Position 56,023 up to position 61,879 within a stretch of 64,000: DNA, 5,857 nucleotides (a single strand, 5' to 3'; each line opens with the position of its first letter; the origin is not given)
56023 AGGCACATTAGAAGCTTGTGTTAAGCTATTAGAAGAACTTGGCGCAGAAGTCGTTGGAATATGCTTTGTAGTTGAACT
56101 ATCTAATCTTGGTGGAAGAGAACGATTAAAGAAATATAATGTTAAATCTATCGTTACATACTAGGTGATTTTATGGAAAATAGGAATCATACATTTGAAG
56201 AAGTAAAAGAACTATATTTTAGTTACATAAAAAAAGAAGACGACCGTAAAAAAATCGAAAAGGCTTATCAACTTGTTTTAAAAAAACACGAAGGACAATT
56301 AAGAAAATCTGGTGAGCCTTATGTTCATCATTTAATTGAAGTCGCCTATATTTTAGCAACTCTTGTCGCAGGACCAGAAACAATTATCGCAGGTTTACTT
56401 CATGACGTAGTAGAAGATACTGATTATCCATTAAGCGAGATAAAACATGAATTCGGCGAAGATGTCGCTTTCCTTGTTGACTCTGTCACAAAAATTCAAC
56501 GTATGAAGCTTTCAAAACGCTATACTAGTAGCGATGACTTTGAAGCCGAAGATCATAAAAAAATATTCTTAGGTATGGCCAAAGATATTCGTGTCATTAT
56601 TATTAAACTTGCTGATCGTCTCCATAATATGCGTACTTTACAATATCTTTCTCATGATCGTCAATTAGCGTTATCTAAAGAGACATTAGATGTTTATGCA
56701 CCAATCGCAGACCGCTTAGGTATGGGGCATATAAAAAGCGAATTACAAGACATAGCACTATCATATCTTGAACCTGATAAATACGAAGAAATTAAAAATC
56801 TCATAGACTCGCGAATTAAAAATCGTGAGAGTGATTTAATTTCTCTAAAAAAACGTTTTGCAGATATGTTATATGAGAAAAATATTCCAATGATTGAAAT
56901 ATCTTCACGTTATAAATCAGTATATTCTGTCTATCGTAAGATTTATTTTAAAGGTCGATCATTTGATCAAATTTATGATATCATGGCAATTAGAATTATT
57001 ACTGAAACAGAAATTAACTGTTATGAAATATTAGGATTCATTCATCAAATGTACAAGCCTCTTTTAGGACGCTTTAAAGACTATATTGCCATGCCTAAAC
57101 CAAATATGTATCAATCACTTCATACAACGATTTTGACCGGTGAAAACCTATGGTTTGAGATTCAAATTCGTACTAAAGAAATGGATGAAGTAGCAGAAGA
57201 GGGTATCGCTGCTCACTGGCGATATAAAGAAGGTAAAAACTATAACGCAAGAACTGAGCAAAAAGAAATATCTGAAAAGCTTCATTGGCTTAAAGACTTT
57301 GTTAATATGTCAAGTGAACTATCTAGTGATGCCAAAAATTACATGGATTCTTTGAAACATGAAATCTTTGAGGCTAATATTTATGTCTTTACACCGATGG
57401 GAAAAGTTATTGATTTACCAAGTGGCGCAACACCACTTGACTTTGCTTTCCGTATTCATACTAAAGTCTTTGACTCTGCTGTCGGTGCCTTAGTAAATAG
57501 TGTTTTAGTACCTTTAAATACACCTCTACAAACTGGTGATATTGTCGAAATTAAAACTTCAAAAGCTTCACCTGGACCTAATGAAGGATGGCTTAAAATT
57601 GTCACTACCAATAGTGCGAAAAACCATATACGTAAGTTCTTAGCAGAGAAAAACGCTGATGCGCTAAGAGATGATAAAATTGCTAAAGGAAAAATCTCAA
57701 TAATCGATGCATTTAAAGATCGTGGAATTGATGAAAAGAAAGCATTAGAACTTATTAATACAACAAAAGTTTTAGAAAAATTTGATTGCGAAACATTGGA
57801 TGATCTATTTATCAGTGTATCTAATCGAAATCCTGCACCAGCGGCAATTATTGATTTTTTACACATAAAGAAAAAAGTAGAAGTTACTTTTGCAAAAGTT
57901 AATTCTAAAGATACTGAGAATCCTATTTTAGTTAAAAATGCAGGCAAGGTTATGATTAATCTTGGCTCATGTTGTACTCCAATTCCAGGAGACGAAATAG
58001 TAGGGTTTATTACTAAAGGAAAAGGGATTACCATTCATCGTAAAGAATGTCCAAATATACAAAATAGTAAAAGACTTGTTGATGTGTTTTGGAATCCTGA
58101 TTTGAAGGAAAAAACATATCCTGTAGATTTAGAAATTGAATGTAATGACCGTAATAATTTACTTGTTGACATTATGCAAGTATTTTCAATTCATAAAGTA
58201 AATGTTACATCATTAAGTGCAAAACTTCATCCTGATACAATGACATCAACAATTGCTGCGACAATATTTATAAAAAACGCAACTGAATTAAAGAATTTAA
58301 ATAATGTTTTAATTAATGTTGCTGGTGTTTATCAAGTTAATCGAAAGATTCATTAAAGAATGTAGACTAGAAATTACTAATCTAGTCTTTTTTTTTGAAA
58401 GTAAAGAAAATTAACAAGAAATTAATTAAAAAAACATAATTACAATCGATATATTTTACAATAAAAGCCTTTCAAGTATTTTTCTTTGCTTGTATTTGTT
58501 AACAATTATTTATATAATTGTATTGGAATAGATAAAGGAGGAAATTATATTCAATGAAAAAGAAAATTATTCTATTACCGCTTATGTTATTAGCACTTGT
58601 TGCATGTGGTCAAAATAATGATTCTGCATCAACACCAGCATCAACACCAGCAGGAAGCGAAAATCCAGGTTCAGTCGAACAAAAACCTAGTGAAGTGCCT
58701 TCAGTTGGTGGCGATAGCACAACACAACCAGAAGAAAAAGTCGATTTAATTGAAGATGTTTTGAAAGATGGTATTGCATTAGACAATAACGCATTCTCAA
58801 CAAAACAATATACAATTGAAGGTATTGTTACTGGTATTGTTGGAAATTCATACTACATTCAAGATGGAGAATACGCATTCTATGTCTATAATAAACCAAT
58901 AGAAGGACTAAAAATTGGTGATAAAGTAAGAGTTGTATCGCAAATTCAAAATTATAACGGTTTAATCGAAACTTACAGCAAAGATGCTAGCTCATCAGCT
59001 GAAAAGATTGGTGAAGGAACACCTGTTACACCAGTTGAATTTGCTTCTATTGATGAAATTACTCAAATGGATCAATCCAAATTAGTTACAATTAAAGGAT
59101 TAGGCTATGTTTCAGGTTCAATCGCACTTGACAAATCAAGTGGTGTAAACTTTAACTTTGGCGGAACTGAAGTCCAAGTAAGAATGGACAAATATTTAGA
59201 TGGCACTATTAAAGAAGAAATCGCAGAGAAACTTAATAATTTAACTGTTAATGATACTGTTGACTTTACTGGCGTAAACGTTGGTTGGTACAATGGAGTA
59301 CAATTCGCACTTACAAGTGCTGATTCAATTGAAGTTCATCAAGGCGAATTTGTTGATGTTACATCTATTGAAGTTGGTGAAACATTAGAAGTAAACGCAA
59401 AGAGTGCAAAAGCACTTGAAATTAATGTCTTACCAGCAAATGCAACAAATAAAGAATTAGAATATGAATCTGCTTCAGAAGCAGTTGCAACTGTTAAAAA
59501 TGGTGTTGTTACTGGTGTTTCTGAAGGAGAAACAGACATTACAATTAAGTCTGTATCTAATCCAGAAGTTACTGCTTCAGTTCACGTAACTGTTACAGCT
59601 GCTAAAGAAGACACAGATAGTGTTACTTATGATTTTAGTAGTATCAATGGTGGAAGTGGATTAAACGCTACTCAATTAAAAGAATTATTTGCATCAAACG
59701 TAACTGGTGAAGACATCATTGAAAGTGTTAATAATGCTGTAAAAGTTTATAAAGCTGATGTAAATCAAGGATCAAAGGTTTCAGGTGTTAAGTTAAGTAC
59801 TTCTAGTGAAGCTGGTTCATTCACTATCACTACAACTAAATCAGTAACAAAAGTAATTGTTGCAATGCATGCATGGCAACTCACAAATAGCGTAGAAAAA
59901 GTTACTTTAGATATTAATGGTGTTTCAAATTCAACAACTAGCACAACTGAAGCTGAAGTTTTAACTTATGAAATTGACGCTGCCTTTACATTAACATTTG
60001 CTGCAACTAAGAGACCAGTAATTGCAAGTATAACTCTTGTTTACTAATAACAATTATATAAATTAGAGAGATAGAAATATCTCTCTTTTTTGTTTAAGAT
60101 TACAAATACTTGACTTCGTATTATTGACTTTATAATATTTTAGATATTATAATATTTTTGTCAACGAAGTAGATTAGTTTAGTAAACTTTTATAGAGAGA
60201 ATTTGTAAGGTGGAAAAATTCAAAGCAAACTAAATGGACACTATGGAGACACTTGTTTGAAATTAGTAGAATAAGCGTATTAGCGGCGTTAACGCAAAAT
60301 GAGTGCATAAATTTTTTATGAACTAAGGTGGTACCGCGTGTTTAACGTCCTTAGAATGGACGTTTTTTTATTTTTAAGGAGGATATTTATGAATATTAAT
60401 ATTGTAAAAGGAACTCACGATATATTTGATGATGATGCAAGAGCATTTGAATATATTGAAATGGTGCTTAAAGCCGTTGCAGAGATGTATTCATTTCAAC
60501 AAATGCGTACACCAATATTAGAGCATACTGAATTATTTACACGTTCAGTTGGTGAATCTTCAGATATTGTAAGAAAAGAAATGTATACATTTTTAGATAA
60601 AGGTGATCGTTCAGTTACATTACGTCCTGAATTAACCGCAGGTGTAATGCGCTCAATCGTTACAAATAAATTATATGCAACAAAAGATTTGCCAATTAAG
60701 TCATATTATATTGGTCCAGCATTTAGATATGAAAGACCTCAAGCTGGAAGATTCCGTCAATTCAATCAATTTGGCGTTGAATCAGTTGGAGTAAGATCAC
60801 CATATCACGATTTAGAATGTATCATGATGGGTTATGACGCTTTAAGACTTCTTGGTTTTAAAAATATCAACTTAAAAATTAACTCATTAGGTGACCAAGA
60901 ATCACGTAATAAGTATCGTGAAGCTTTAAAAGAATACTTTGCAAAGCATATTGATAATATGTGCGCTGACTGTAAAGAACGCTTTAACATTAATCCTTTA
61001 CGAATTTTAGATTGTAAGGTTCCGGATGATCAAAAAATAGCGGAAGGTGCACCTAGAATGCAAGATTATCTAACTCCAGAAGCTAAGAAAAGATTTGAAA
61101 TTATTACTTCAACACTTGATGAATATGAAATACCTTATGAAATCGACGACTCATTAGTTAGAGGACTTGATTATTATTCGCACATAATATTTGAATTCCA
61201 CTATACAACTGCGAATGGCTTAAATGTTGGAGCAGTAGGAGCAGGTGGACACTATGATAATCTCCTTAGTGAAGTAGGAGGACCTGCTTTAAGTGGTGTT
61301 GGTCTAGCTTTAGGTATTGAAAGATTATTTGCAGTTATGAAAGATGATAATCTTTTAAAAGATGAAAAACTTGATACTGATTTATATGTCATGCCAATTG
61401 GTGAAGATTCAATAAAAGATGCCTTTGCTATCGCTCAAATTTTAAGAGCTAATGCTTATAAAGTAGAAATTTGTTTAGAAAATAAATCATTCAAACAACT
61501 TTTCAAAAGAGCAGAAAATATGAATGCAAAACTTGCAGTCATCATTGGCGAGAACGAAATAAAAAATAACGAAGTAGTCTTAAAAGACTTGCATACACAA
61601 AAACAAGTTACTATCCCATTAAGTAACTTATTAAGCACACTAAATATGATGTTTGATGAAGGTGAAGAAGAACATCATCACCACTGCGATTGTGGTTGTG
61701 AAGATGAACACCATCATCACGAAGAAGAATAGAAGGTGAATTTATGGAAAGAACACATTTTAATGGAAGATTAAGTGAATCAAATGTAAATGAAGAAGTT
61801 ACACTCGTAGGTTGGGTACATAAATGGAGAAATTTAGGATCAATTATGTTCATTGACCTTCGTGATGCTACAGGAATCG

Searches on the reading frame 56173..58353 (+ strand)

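Call 38: search_protein_families(library=pfam, proteins=[window:56173-58353:+], max_evalue=0.00001)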
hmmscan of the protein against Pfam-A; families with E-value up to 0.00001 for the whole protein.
window:56173-58353:+ (727 aa): 5 families
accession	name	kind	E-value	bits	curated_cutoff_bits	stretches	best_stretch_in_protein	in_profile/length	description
PF13328.12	HD_4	-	7.8e-45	152.8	27.2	1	31-184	1-155/156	HD domain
PF04607.23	RelA_SpoT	-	2.5e-41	140.9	27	1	245-355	1-112/113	Region found in RelA / SpoT proteins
PF02824.27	TGS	-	5.5e-21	74.8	22.2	1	403-462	1-60/60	TGS domain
PF13291.12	ACT_4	-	5.1e-15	56.3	27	1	646-724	2-80/80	ACT domain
PF01966.28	HD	-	1.4e-11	45.1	22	1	51-153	2-116/116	HD domain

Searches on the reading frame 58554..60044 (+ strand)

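Call 38: search_protein_families(library=pfam, proteins=[window:58554-60044:+], max_evalue=0.00001)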
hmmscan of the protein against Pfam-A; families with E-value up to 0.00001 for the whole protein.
window:58554-60044:+ (497 aa): 1 family
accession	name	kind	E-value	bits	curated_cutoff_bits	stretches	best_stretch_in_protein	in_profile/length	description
PF02368.24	Big_2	-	6.4e-07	29.7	22.8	1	269-333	2-68/79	Bacterial Ig-like domain (group 2)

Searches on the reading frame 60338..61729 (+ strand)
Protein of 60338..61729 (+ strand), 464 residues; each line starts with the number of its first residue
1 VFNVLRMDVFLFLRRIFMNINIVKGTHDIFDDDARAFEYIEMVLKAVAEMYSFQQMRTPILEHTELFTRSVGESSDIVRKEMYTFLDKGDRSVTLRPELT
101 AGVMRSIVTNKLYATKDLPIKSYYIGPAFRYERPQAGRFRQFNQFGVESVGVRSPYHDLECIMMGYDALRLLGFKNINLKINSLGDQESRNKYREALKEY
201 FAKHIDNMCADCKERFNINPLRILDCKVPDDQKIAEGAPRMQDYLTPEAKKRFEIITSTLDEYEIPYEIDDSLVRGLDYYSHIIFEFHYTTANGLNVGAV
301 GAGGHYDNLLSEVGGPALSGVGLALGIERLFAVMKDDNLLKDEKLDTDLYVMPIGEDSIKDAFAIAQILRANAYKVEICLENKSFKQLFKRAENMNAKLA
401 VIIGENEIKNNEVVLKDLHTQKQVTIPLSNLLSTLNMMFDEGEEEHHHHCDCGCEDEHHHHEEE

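Call 38: search_protein_families(library=pfam, proteins=[window:60338-61729:+], max_evalue=0.00001)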
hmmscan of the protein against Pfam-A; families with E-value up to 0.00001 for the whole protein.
window:60338-61729:+ (464 aa): 3 families
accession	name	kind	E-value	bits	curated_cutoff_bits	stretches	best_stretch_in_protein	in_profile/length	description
PF13393.11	tRNA-synt_His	-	1.2e-36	127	25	1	25-330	1-308/308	Histidyl-tRNA synthetase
PF03129.25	HGTP_anticodon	-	2.2e-15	57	21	1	349-435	2-91/94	Anticodon binding domain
PF00587.30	tRNA-synt_2b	-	4.7e-11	43.5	29.3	1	83-208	1-110/179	tRNA synthetase class II core domain (G, H, P, S and T)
